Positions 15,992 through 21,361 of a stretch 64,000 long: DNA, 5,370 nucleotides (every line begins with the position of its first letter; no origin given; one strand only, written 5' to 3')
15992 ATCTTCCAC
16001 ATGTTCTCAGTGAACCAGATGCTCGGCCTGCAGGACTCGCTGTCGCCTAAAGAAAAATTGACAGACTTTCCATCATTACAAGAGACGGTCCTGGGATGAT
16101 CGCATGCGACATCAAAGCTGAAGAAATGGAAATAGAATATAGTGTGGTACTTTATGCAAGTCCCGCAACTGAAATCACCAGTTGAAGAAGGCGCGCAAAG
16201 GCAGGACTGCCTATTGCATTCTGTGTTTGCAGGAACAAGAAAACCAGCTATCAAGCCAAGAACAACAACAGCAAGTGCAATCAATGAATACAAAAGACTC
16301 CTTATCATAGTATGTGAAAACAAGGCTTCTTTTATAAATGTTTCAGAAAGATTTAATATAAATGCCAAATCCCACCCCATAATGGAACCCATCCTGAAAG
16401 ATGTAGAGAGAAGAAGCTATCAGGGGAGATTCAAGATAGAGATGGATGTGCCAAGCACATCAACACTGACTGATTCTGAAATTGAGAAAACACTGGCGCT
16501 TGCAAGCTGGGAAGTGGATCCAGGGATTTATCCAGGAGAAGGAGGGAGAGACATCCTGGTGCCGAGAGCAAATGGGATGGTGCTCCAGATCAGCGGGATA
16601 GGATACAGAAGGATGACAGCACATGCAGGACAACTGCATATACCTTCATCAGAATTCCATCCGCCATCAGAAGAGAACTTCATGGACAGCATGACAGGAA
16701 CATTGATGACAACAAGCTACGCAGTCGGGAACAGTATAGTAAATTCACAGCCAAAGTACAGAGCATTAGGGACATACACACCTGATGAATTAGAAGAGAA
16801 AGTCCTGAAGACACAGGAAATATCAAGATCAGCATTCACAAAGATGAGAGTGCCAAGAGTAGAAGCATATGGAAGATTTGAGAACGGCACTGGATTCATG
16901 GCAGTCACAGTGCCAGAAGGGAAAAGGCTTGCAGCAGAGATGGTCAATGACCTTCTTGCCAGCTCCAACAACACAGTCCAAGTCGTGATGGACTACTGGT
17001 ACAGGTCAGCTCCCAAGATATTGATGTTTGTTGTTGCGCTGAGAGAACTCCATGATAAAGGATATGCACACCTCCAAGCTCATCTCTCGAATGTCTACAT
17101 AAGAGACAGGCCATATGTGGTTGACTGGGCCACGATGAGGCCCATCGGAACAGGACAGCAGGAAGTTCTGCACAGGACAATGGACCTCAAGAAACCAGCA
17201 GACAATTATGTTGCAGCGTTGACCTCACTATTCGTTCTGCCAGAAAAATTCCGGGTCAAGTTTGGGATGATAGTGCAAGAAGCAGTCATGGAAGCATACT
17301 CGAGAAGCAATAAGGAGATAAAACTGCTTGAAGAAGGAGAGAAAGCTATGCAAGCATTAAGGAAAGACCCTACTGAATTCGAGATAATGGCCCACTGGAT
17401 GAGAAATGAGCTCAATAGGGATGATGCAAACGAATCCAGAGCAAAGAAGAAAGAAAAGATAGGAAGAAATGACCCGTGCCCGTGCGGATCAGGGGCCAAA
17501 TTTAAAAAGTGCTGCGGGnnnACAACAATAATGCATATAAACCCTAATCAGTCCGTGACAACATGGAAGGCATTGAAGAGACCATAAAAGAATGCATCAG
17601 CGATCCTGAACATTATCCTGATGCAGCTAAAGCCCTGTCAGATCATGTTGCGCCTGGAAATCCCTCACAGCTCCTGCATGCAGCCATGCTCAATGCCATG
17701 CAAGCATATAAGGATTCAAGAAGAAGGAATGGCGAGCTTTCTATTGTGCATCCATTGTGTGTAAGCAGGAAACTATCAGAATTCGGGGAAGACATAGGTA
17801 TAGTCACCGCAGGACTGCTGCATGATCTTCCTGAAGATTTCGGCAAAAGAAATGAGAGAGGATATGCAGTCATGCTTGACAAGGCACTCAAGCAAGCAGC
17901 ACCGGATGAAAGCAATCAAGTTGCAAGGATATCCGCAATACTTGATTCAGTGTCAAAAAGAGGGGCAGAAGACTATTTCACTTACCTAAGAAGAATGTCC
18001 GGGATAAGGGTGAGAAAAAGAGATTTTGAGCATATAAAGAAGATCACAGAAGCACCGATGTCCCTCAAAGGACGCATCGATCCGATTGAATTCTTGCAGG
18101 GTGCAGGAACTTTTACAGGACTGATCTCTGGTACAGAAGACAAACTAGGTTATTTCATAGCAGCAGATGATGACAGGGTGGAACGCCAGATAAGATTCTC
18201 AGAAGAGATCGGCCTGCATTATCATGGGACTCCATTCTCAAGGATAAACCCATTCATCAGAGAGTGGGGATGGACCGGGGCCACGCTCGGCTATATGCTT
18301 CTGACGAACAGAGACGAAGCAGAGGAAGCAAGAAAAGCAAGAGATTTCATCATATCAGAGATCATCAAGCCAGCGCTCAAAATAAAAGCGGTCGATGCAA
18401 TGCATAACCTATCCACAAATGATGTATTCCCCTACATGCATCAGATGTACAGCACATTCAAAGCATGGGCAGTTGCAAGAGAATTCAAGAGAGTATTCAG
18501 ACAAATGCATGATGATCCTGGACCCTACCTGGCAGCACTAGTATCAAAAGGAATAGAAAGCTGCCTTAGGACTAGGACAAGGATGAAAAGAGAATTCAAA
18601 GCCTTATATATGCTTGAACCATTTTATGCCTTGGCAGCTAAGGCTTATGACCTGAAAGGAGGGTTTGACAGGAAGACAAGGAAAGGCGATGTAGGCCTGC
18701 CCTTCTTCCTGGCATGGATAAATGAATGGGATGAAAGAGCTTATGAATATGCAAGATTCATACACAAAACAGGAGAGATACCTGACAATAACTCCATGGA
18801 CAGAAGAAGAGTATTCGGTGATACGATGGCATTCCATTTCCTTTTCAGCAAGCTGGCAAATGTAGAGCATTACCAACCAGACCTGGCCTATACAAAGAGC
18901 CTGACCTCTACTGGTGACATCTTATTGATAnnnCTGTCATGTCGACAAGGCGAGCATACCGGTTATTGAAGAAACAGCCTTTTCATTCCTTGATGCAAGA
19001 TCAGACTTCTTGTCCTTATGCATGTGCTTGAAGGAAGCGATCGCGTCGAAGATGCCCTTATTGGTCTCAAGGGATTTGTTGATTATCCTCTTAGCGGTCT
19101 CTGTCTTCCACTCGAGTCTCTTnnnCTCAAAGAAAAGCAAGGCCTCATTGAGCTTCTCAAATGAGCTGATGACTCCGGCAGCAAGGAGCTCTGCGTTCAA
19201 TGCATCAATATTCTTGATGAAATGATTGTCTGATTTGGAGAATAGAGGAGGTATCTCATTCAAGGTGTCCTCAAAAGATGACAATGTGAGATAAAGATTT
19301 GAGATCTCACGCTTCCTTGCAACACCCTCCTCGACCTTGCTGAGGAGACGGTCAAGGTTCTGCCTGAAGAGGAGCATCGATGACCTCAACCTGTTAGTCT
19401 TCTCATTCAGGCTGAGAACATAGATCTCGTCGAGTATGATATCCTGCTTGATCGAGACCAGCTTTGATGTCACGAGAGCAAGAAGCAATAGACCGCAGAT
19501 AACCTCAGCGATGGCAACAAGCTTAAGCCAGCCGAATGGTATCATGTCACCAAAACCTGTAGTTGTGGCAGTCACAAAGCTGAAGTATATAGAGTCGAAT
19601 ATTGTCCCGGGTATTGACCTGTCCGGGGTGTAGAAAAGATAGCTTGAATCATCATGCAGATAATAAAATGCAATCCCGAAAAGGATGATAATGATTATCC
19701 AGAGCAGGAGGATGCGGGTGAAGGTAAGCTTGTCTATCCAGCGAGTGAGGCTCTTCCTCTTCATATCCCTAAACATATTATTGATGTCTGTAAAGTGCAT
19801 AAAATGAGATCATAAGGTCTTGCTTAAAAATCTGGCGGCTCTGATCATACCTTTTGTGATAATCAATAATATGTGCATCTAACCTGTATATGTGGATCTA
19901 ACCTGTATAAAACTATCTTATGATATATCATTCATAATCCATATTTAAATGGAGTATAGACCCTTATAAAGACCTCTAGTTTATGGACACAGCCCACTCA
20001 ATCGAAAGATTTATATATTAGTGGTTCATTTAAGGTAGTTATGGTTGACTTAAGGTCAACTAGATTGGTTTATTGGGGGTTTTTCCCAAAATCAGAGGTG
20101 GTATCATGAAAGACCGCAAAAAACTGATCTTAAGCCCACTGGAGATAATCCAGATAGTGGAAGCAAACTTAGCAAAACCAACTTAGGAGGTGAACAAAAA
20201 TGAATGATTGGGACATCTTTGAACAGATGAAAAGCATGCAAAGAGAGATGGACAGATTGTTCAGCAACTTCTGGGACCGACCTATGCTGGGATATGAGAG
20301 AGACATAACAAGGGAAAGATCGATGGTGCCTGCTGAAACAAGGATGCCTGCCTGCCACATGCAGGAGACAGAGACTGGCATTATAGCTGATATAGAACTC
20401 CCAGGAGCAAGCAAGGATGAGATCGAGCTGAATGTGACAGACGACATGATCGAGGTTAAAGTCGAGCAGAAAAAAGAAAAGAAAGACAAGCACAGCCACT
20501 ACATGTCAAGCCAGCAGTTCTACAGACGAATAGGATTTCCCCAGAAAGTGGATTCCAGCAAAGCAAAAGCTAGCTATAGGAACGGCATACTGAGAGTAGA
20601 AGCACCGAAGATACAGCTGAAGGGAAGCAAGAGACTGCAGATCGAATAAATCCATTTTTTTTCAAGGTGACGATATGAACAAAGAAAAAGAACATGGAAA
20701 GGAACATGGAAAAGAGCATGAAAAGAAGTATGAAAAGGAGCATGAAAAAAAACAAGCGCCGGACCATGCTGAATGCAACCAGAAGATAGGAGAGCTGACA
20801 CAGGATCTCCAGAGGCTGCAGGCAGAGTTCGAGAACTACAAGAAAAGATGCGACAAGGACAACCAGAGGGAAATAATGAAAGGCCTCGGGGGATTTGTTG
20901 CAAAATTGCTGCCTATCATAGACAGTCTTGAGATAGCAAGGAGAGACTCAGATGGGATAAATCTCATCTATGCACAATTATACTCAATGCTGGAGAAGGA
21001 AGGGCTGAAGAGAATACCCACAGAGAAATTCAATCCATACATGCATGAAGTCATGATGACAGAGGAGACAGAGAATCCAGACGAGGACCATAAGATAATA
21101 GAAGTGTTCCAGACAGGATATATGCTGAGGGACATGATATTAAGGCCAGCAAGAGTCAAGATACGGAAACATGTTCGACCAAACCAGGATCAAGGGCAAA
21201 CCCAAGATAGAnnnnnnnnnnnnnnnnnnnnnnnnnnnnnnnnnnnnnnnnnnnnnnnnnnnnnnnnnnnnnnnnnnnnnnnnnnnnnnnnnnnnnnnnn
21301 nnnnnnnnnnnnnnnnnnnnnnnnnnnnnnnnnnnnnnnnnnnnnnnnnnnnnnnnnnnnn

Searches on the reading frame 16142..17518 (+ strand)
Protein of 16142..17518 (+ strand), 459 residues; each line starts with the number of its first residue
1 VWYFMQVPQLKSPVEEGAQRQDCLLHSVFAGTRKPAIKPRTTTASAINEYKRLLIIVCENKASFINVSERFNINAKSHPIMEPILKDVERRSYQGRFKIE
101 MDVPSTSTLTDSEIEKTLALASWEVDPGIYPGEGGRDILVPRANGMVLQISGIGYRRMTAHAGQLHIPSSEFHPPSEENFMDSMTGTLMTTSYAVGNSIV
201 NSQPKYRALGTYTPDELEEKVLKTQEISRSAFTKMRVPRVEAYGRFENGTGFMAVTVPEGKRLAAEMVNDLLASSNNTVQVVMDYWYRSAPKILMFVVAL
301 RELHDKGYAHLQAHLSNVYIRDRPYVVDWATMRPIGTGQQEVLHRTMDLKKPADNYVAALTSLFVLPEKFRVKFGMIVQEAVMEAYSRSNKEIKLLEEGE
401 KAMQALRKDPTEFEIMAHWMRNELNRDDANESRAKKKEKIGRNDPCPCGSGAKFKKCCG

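Call 15: search_protein_families(library=ncbifam, proteins=[window:16142-17518:+], max_evalue=1e-8)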
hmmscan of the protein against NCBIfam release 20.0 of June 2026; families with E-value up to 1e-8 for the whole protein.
window:16142-17518:+ (459 aa): 4 families
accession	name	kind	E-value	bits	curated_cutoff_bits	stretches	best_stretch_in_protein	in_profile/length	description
NF004088.0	PRK05590.1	equivalog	5e-12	46.5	140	1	414-459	119-164/166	hypothetical protein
NF007704.0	PRK10396.1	equivalog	1e-10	42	149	1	360-458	127-219/221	hypothetical protein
NF002592.0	PRK02250.1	equivalog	4.2e-10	40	158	1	404-459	113-167/167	hypothetical protein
TIGR04102.1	SWIM_PBPRA1643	hypoth_equivalog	5.9e-09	36.3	68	0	434-459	83-108/108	PBPRA1643 family SWIM/SEC-C metal-binding motif protein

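Call 30: search_protein_families(library=pfam, proteins=[window:16142-17518:+], max_evalue=0.01)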
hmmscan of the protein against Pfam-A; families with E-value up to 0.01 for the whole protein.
window:16142-17518:+ (459 aa): 1 family
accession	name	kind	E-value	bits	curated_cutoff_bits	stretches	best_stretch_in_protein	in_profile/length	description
PF02810.21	SEC-C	-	2.8e-09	37.1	20.4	1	442-459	1-18/19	SEC-C motif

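Call 72: search_protein_families(library=padloc, proteins=[window:16142-17518:+], max_evalue=0.001)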
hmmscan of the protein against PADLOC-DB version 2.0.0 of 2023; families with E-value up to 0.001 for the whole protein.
window:16142-17518:+ (459 aa): 3 families
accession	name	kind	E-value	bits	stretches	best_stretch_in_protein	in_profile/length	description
PDLC04917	PDC-S12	-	1.4e-09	36.2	1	409-458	172-216/218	-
PDLC00833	E1-E2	-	0.00013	19.5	1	434-458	166-190/222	E1-E2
PDLC00872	E2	-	0.00042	17.9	1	435-458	163-186/216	E2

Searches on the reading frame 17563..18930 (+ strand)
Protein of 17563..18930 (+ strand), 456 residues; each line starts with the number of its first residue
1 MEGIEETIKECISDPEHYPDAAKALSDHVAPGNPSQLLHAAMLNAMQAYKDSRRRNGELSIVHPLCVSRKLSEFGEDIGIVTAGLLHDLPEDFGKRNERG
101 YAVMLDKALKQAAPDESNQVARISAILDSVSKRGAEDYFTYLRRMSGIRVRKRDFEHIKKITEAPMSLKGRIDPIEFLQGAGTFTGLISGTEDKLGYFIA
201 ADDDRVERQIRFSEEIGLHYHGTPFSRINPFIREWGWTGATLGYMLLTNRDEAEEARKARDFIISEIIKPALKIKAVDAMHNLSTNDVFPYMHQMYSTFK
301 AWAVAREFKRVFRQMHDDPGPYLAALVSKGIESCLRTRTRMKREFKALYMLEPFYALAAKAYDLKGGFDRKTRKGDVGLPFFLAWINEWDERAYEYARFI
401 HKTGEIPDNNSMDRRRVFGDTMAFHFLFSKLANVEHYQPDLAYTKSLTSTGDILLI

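Call 15: search_protein_families(library=ncbifam, proteins=[window:17563-18930:+], max_evalue=1e-8)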
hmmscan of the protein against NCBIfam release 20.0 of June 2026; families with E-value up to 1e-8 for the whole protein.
window:17563-18930:+ (456 aa): 1 family
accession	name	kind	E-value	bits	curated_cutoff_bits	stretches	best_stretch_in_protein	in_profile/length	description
TIGR00691.1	spoT_relA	subfamily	7.5e-09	34.5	499.2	0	42-94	2-54/687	RelA/SpoT family protein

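Call 30: search_protein_families(library=pfam, proteins=[window:17563-18930:+], max_evalue=0.01)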
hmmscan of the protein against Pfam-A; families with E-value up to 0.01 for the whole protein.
window:17563-18930:+ (456 aa): 2 families
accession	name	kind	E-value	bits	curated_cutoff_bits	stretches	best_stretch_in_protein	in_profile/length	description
PF13328.12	HD_4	-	0.00016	21.9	27.2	1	45-95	5-55/156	HD domain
PF01966.28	HD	-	0.0037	18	22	0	63-96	4-43/116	HD domain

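Call 72: search_protein_families(library=padloc, proteins=[window:17563-18930:+], max_evalue=0.001)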
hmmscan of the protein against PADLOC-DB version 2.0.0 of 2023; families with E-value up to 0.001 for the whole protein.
window:17563-18930:+ (456 aa): 0 families

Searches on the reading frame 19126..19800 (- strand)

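Call 15: search_protein_families(library=ncbifam, proteins=[window:19126-19800:-], max_evalue=1e-8)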
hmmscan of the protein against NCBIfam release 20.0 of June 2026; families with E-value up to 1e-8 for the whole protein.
window:19126-19800:- (225 aa): 0 families

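Call 30: search_protein_families(library=pfam, proteins=[window:19126-19800:-], max_evalue=0.01)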
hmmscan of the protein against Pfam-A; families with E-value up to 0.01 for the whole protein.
window:19126-19800:- (225 aa): 2 families
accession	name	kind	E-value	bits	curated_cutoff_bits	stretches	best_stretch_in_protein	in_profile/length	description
PF07885.22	Ion_trans_2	-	1.3e-12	47.8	22.5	1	34-116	2-75/79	Ion channel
PF00520.37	Ion_trans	-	3.5e-06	26.8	25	1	27-110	129-225/241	Ion transport protein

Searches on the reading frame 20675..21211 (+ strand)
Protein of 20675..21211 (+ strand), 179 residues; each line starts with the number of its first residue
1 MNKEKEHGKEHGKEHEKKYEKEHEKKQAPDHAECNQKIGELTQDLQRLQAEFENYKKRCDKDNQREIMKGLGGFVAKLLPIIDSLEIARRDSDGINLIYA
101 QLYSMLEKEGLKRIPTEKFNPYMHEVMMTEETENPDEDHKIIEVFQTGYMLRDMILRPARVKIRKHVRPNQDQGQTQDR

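Call 12: search_protein_families(library=ncbifam, proteins=[window:20675-21211:+], max_evalue=0.00001)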
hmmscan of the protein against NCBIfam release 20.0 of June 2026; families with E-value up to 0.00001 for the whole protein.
window:20675-21211:+ (179 aa): 26 families (the best 25 are shown)
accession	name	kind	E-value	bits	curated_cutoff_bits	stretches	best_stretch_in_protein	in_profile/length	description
NF010738.0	PRK14140.1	equivalog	4.5e-28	98.3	137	1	4-164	19-190/191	nucleotide exchange factor GrpE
NF010750.0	PRK14153.1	equivalog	1.6e-27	96.3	194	1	4-166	15-188/194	nucleotide exchange factor GrpE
NF010743.0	PRK14145.1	equivalog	5.4e-26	91.7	186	1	10-165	38-200/200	nucleotide exchange factor GrpE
NF010747.0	PRK14149.1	equivalog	6.2e-24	84.6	176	1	4-165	18-189/191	nucleotide exchange factor GrpE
NF010757.0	PRK14160.1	equivalog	4.2e-21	75.3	184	1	3-163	42-209/211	nucleotide exchange factor GrpE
NF010737.0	PRK14139.1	equivalog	2e-20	73.5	164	1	9-163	22-184/188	nucleotide exchange factor GrpE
NF010741.0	PRK14143.1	equivalog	2e-19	70.1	184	1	4-177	53-238/258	nucleotide exchange factor GrpE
NF010759.0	PRK14162.1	equivalog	4.5e-18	65.6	176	1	5-162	23-191/194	nucleotide exchange factor GrpE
NF010740.0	PRK14142.1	equivalog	1.2e-17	64.2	233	1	28-168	45-191/235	nucleotide exchange factor GrpE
NF010761.0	PRK14164.1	equivalog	1.7e-17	64.2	167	1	21-163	69-214/220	nucleotide exchange factor GrpE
NF010746.0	PRK14148.1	equivalog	1.8e-16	60.5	212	1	33-165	51-194/195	nucleotide exchange factor GrpE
NF010739.0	PRK14141.1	equivalog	1.9e-16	60.3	192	1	9-166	20-194/211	nucleotide exchange factor GrpE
NF010748.0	PRK14150.1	equivalog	2.2e-16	59.9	152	1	11-164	32-195/198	nucleotide exchange factor GrpE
NF010756.0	PRK14159.1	equivalog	5e-16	59.1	171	1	6-165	7-176/176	nucleotide exchange factor GrpE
NF010749.0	PRK14151.1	equivalog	1.4e-15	57.4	231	1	17-166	15-176/188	nucleotide exchange factor GrpE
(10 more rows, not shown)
